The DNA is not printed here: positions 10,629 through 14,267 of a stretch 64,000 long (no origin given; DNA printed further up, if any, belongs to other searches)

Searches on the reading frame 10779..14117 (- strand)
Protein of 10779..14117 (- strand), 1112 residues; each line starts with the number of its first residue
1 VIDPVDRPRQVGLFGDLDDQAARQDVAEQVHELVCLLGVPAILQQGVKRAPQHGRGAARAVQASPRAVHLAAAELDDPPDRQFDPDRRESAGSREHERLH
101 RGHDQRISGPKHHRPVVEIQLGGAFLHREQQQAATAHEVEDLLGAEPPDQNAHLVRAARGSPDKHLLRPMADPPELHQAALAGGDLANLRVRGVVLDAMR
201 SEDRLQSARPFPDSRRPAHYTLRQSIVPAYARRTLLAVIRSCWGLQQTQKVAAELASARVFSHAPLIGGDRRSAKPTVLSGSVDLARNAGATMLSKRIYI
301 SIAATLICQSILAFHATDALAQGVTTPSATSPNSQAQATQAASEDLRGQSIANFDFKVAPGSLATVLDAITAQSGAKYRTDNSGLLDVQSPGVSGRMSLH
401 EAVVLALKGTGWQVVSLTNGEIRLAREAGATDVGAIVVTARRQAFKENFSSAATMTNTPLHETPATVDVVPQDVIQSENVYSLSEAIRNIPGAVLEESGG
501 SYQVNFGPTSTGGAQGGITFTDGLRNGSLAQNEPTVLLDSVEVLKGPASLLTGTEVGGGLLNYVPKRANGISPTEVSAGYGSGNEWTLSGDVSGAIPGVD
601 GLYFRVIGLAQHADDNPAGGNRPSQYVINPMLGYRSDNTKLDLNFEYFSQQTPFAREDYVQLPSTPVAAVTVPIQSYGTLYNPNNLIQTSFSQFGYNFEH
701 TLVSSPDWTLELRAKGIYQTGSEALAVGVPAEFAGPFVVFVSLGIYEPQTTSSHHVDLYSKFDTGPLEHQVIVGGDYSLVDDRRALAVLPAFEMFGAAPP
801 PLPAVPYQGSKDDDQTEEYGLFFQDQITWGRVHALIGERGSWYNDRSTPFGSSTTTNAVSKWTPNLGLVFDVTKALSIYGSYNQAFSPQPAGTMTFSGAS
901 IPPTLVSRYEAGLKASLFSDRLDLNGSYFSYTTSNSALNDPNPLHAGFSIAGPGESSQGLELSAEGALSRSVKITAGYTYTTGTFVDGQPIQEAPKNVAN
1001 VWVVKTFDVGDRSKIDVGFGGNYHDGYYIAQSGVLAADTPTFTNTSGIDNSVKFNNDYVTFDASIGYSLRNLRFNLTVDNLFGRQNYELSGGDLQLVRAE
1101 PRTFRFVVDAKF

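Call 15: search_protein_families(library=pfam, proteins=[window:10779-14117:-], max_evalue=0.001)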
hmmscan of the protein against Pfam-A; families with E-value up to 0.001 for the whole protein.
window:10779-14117:- (1112 aa): 2 families
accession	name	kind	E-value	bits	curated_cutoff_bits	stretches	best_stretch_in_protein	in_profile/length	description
PF00593.30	TonB_dep_Rec_b-barrel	-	6.3e-42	145.4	27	1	633-1081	7-436/436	TonB dependent receptor-like, beta-barrel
PF07715.20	Plug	-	6.6e-12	46.3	23.9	1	460-559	2-106/107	TonB-dependent Receptor Plug Domain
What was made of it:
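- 10779..13241 (-): TonB-dependent outer-membrane receptor, 820 aa from MLSKRIY. First gene of the operon. Pfam Plug and TonB_dep_Rec_b-barrel (call 15).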
